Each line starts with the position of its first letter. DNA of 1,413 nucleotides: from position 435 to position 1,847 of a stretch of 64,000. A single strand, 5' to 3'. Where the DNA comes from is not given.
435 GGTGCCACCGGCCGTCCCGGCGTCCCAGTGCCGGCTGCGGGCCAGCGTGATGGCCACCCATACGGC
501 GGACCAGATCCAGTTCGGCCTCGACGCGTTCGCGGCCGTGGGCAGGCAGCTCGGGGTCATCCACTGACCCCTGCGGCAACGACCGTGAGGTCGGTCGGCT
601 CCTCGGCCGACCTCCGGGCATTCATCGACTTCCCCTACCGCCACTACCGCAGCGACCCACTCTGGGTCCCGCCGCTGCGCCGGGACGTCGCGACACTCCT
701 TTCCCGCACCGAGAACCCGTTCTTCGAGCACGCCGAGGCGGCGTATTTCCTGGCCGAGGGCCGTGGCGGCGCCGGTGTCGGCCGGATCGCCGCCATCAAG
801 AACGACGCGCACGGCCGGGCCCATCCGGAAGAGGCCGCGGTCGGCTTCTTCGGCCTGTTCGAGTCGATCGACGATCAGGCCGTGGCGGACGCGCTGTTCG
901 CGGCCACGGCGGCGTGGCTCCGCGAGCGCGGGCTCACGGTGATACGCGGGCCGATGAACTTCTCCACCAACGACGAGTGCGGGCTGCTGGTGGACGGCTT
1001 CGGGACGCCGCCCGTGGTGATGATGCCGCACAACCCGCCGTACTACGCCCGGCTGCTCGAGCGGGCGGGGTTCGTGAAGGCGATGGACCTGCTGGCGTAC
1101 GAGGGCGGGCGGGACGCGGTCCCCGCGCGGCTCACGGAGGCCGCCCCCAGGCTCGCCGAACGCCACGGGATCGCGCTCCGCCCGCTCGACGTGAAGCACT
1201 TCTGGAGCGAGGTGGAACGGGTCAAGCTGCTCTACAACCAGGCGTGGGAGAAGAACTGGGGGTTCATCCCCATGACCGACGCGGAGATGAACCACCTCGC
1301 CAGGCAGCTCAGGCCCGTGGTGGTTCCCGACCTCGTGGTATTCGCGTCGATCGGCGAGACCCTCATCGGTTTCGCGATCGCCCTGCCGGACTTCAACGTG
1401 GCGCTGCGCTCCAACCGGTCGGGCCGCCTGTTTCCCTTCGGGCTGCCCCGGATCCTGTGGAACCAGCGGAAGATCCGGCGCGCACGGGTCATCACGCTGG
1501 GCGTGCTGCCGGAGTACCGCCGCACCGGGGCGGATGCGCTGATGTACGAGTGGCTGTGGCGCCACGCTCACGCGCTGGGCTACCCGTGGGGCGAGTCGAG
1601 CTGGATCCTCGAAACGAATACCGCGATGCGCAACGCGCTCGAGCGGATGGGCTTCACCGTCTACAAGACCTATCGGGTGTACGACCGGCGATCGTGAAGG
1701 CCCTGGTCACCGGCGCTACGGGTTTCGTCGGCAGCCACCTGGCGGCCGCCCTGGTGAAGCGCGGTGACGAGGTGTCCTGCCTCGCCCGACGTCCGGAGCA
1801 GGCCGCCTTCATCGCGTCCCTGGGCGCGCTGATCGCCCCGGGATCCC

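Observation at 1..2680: Compact SPT-like / GNAT-like / SDR-reductase operon: candidate bacterial ceramide- or capnoid-type lipid pathway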

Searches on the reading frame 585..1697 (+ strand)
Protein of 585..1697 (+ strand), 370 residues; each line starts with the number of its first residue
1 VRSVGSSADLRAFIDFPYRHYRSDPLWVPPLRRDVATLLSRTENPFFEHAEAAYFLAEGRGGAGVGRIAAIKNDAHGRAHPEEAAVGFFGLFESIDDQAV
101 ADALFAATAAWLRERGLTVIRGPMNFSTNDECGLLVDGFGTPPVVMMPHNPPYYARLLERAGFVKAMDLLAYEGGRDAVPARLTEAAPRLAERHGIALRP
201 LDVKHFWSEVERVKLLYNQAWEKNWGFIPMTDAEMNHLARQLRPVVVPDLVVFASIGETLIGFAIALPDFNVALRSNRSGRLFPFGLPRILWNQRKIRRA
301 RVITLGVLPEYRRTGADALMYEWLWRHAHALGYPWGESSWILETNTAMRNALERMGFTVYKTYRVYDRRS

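Call 3: search_protein_families(library=pfam, proteins=[window:585-1694:+], max_evalue=0.01)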
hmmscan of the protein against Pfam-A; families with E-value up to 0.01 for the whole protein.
window:585-1694:+ (370 aa): 1 family
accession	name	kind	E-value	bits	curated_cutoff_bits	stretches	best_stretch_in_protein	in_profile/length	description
PF00583.31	Acetyltransf_1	-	6.3e-06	26.9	20.7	1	216-357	7-116/116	Acetyltransferase (GNAT) family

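Call 4: search_protein_families(library=ncbifam, proteins=[window:585-1694:+], max_evalue=0.01)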
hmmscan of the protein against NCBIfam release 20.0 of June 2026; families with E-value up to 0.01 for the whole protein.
window:585-1694:+ (370 aa): 0 families

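Call 5: find_encoding_contigs(protein=window:585-1697:+, flank=10000, max_places=6)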
Protein window:585-1697:+ (370 aa): no gene with exactly this product is on record in the collection.

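Call 6: find_homologous_proteins(query=window:585-1694:+)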
Query window:585-1694:+ (370 aa): 7848 proteins with E <= 0.001 among 8000 candidates; the best 120 are listed.
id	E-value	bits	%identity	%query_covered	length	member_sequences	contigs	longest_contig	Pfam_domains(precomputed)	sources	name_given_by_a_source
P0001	5.0e-228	774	91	100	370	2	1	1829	PF00583.32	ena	-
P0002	6.0e-220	748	86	100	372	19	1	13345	PF00583.32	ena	-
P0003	5.6e-217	738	87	100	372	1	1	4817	-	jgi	-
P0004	9.3e-217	737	86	99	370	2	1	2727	-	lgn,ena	-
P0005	3.6e-216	735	85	100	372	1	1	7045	PF00583.32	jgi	-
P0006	2.1e-214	730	85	100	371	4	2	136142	PF00583.32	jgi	-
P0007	2.3e-214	729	83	100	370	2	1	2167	PF00583.32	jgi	jgi:GNAT superfamily N-acetyltransferase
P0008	1.3e-212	724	84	100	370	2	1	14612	PF00583.32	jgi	jgi:GNAT superfamily N-acetyltransferase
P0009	1.7e-211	720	84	100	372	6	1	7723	PF00583.32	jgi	-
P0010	5.6e-208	708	83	99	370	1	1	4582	PF00583.32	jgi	-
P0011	7.6e-208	708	82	99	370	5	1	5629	PF00583.32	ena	-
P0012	5.4e-205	699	82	100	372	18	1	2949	PF00583.32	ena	-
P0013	4.2e-204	696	82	99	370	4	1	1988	PF00583.32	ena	-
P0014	8.4e-200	682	82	100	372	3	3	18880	PF00583.32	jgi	-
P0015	3.4e-192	657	80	97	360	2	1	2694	PF00583.32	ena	-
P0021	4.3e-179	613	79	91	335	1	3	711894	PF00583.32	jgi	jgi:GNAT superfamily N-acetyltransferase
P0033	1.7e-161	556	66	99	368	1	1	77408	-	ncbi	-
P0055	2.5e-152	525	65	99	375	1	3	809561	-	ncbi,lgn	-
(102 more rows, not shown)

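Call 7: find_encoding_contigs(protein=P0006, flank=10000, max_places=3)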
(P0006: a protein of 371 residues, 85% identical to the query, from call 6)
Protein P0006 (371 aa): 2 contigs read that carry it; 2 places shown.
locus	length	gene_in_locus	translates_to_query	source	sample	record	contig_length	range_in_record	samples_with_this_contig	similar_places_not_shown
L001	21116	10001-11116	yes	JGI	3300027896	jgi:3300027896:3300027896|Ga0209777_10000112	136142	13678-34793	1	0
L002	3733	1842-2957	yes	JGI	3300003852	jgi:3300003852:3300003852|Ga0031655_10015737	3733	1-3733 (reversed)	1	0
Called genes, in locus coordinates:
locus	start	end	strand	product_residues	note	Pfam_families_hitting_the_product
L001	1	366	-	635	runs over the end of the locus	PF00662:Proton_antipo_N, PF00361:Proton_antipo_M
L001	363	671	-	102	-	PF00420:Oxidored_q2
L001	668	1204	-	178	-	PF00499:Oxidored_q3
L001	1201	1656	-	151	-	PF13183:Fer4_8 (faint), PF13534:Fer4_17 (faint), PF14697:Fer4_21 (faint), PF13237:Fer4_10 (faint), PF12797:Fer4_2 (faint), PF12838:Fer4_7, PF13187:Fer4_9 (weak), PF00037:Fer4 (weak), +2 more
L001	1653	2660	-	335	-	PF00146:NADHdh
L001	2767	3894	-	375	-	PF00346:Complex1_49kDa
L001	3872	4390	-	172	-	PF00329:Complex1_30kDa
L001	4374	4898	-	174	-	PF01058:Oxidored_q6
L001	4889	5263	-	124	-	PF00507:Oxidored_q4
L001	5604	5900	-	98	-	PF04023:FeoA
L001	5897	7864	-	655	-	PF01926:MMR_HSR1, PF02421:FeoB_N, PF07670:Gate, PF07664:FeoB_C, PF07670:Gate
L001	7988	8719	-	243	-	PF01569:PAP2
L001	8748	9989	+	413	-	PF00155:Aminotran_1_2, PF01212:Beta_elim_lyase (weak)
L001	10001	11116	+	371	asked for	PF00583:Acetyltransf_1 (faint)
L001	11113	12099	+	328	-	PF01073:3Beta_HSD, PF01370:Epimerase, PF04321:RmlD_sub_bind, PF05368:NmrA, PF13460:NAD_binding_10, PF16363:GDP_Man_Dehyd, PF07993:NAD_binding_4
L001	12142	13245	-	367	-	PF07885:Ion_trans_2, PF02254:TrkA_N, PF02080:TrkA_C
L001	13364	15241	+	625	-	-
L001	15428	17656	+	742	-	PF08487:VIT, PF00092:VWA, PF05762:VWA_CoxE, PF13768:VWA_3, PF13519:VWA_2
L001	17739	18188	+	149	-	PF04542:Sigma70_r2, PF08281:Sigma70_r4_2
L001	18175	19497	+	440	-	PF13490:zf-HC2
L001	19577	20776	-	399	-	PF01262:AlaDh_PNT_C (faint), PF07992:Pyr_redox_2, PF03486:HI0933_like (faint), PF13738:Pyr_redox_3, PF14759:Reductase_C (faint), PF00070:Pyr_redox, PF14721:AIF_C (faint)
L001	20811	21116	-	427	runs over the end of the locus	-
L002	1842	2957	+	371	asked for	PF00583:Acetyltransf_1 (faint)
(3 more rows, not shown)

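Call 8: find_encoding_contigs(protein=P0021, flank=10000, max_places=3)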
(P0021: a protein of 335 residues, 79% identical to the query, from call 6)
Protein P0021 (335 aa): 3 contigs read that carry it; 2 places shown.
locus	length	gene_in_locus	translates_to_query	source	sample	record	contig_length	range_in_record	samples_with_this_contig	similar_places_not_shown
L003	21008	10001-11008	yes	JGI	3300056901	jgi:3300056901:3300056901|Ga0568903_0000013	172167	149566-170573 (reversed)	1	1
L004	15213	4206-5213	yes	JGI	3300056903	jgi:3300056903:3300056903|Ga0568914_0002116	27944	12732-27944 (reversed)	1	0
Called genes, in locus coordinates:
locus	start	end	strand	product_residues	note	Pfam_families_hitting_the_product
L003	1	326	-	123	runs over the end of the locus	PF00507:Oxidored_q4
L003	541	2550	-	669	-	PF07715:Plug, PF00593:TonB_dep_Rec_b-barrel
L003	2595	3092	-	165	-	-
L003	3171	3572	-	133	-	-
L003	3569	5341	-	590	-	PF05547:Peptidase_M6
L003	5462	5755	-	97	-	PF04023:FeoA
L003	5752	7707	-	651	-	PF01926:MMR_HSR1, PF02421:FeoB_N, PF07670:Gate, PF07664:FeoB_C, PF07670:Gate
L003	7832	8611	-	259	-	PF01569:PAP2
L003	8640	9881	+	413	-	PF00155:Aminotran_1_2, PF01212:Beta_elim_lyase (weak)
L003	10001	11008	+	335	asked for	PF00583:Acetyltransf_1 (faint)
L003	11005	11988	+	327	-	PF01073:3Beta_HSD, PF01370:Epimerase, PF04321:RmlD_sub_bind, PF05368:NmrA, PF13460:NAD_binding_10, PF16363:GDP_Man_Dehyd, PF07993:NAD_binding_4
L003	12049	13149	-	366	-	PF07885:Ion_trans_2, PF02254:TrkA_N, PF02080:TrkA_C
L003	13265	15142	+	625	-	-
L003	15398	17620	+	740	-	PF08487:VIT, PF00092:VWA, PF05762:VWA_CoxE (weak), PF13519:VWA_2, PF13768:VWA_3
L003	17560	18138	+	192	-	PF04542:Sigma70_r2, PF08281:Sigma70_r4_2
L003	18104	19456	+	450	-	PF13490:zf-HC2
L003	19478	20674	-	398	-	PF07992:Pyr_redox_2, PF00070:Pyr_redox, PF14721:AIF_C (faint)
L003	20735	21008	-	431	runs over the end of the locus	-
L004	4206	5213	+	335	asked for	PF00583:Acetyltransf_1 (faint)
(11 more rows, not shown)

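Call 10: search_solved_structures(query=window:585-1694:+, max_evalue=10, show_alignments=1)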
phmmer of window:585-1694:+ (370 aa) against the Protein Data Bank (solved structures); distinct sequences matched with E-value up to 10: 3.
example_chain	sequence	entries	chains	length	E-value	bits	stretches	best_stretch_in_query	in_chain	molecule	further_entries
6vp9_A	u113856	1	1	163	0.49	12.5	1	299-366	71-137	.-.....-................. 20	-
7stx_A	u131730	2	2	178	0.6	12.2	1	299-366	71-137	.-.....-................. 20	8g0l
2ozg_A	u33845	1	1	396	1.3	11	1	256-320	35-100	GCN5-related N-acetyltransferase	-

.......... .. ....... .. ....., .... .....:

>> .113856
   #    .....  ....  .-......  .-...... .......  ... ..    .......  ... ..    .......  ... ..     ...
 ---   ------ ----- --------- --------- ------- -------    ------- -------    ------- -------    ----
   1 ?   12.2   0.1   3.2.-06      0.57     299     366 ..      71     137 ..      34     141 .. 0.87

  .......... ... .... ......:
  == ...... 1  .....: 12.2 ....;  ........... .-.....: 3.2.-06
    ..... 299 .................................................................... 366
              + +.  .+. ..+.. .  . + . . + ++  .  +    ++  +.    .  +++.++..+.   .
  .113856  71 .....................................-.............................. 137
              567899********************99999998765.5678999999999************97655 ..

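Call 22: search_protein_families(library=ncbifam, proteins=[L001:8748-9986:+, L001:7988-8716:-, L003:8640-9878:+], max_evalue=0.001)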
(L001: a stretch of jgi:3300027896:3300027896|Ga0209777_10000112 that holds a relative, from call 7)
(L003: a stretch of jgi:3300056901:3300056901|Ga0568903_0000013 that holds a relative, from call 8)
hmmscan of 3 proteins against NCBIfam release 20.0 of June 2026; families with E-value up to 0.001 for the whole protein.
L001:8748-9986:+ (413 aa): 19 families
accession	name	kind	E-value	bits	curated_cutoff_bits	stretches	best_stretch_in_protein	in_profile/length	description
NF047600.1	SerpalmtaseCFB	equivalog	1.3e-161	537.7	640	1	21-410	4-393/395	serine palmitoyltransferase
NF047599.1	SerpalmtaseBetaP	equivalog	1.8e-123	412.1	500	1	21-409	2-393/394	serine palmitoyltransferase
TIGR01825.1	gly_Cac_T_rel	subfamily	4.2e-121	404.2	535.4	1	34-412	7-385/385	BioF/Kbl family PLP-dependent acyltransferase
TIGR00858.1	bioF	equivalog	5.9e-120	400.3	426.45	1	47-402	8-364/365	8-amino-7-oxononanoate synthase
NF005394.0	PRK06939.1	equivalog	1.3e-113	379.8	460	1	31-412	12-397/397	glycine C-acetyltransferase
NF047603.1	SerpalmtaseAlphaP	equivalog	1.2e-100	337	670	1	22-412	4-399/399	serine palmitoyltransferase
TIGR01822.1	2am3keto_CoA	equivalog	8.7e-93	311.3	493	1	33-412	10-393/393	glycine C-acetyltransferase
TIGR01821.1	5aminolev_synth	equivalog_domain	4.2e-73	246.5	338.55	1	60-410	45-398/402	5-aminolevulinate synthase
NF005526.0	PRK07179.1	equivalog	1.6e-69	234.5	428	1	57-399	51-389/407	alpha-hydroxyketone-type quorum-sensing autoinducer synthase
NF005697.0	PRK07505.1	subfamily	1.2e-43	149.3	342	1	45-396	33-389/405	hypothetical protein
NF004608.1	PRK05937.1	equivalog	1.3e-34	119.6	399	1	93-313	42-263/366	8-amino-7-oxononanoate synthase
NF000586.1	PRK00011.1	subfamily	7.9e-09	34.7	335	1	77-335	30-297/404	serine hydroxymethyltransferase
NF041359.1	GntG_guanitoxin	subfamily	9e-08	31.6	230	0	209-349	156-294/343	GntG family PLP-dependent aldolase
NF004757.0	PRK06084.1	equivalog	4.3e-07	29.1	790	1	94-238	50-191/425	bifunctional O-acetylhomoserine aminocarboxypropyltransferase/cysteine synthase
TIGR01325.1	O_suc_HS_sulf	equivalog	8.7e-06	24.6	510.05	1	79-307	28-249/380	O-succinylhomoserine sulfhydrylase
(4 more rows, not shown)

L001:7988-8716:- (242 aa): 1 family
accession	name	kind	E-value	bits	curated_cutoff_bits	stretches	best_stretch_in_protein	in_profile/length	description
NF047884.1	UdeprDiPSep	equivalog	3.3e-06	27.1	250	1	118-234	75-183/188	undecaprenyl-diphosphatase SepP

L003:8640-9878:+ (413 aa): 17 families
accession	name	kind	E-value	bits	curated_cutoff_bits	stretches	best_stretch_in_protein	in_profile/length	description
NF047600.1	SerpalmtaseCFB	equivalog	5.5e-163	542.2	640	1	21-410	4-393/395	serine palmitoyltransferase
NF047599.1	SerpalmtaseBetaP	equivalog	8.3e-124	413.2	500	1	22-410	3-394/394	serine palmitoyltransferase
TIGR01825.1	gly_Cac_T_rel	subfamily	4.5e-120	400.8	535.4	1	34-412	7-385/385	BioF/Kbl family PLP-dependent acyltransferase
TIGR00858.1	bioF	equivalog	6.3e-119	397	426.45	1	47-402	8-364/365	8-amino-7-oxononanoate synthase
NF005394.0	PRK06939.1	equivalog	5.2e-115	384.3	460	1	32-412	13-397/397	glycine C-acetyltransferase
NF047603.1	SerpalmtaseAlphaP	equivalog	6.9e-101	337.8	670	1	51-412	36-399/399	serine palmitoyltransferase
TIGR01822.1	2am3keto_CoA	equivalog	4.8e-94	315.5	493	1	34-412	11-393/393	glycine C-acetyltransferase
TIGR01821.1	5aminolev_synth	equivalog_domain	2.6e-72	243.9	338.55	1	60-410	45-398/402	5-aminolevulinate synthase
NF005526.0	PRK07179.1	equivalog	6.9e-71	238.9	428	1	57-404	51-394/407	alpha-hydroxyketone-type quorum-sensing autoinducer synthase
NF005697.0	PRK07505.1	subfamily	1.4e-43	149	342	1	45-398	33-391/405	hypothetical protein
NF004608.1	PRK05937.1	equivalog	1.6e-33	116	399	1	93-313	42-263/366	8-amino-7-oxononanoate synthase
NF000586.1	PRK00011.1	subfamily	3.4e-07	29.4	335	1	76-335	29-297/404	serine hydroxymethyltransferase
NF004757.0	PRK06084.1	equivalog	5.6e-06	25.5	790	1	94-266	50-214/425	bifunctional O-acetylhomoserine aminocarboxypropyltransferase/cysteine synthase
TIGR01325.1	O_suc_HS_sulf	equivalog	7.9e-06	24.7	510.05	1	81-307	30-249/380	O-succinylhomoserine sulfhydrylase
NF006003.0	PRK08133.1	equivalog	1.1e-05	24.4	522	1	83-234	44-195/396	O-succinylhomoserine sulfhydrylase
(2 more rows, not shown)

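Call 23: search_solved_structures(query=L001:8748-9986:+, max_evalue=1e-20, show_alignments=2)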
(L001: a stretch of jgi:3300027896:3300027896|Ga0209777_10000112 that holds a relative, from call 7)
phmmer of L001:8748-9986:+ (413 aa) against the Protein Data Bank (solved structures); distinct sequences matched with E-value up to 1e-20: 54.
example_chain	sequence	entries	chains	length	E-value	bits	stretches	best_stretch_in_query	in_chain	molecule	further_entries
8guh_A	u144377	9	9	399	1e-130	439.5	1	22-408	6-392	Serine palmitoyltransferase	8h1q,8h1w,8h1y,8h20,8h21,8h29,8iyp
3a2b_A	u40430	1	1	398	1.1e-130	439.5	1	22-408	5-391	Serine palmitoyltransferase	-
8s1y_A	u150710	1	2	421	4e-92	312.5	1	34-412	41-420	8-amino-7-oxononanoate synthase/2-amino-3-ketobutyrate coenzyme A ligase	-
7poa_A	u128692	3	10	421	1e-91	311.1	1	34-412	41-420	8-amino-7-oxononanoate synthase/2-amino-3-ketobutyrate coenzyme A ligase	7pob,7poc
2x8u_A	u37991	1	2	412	1.9e-91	310.3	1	51-412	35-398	SERINE PALMITOYLTRANSFERASE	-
2jgt_A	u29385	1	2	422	2.2e-91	310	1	51-412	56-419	SERINE PALMITOYLTRANSFERASE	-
2jg2_A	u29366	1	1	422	2.3e-91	309.9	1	51-412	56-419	SERINE PALMITOYLTRANSFERASE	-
2w8j_A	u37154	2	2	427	2.4e-91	309.9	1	51-412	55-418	SERINE PALMITOYLTRANSFERASE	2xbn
2w8t_A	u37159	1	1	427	3e-91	309.6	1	51-412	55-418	SERINE PALMITOYLTRANSFERASE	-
2w8v_A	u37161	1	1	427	4.2e-91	309.1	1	51-412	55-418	SERINE PALMITOYLTRANSFERASE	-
2w8u_A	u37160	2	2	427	4.6e-91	309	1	51-412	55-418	SERINE PALMITOYLTRANSFERASE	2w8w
4bmk_A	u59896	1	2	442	2e-90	306.8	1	51-412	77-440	SERINE PALMITOYLTRANSFERASE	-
7v58_A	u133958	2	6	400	2.1e-79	270.5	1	31-412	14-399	2-amino-3-ketobutyrate coenzyme A ligase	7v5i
7bxp_A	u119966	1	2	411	7.1e-78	265.5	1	30-412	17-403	2-amino-3-ketobutyrate coenzyme A ligase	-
7bxq_A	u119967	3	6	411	5.6e-77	262.6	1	30-412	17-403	2-amino-3-ketobutyrate coenzyme A ligase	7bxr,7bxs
28eh_A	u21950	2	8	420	1.1e-69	238.5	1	51-409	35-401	Cysteate-C-fatty acyltransferase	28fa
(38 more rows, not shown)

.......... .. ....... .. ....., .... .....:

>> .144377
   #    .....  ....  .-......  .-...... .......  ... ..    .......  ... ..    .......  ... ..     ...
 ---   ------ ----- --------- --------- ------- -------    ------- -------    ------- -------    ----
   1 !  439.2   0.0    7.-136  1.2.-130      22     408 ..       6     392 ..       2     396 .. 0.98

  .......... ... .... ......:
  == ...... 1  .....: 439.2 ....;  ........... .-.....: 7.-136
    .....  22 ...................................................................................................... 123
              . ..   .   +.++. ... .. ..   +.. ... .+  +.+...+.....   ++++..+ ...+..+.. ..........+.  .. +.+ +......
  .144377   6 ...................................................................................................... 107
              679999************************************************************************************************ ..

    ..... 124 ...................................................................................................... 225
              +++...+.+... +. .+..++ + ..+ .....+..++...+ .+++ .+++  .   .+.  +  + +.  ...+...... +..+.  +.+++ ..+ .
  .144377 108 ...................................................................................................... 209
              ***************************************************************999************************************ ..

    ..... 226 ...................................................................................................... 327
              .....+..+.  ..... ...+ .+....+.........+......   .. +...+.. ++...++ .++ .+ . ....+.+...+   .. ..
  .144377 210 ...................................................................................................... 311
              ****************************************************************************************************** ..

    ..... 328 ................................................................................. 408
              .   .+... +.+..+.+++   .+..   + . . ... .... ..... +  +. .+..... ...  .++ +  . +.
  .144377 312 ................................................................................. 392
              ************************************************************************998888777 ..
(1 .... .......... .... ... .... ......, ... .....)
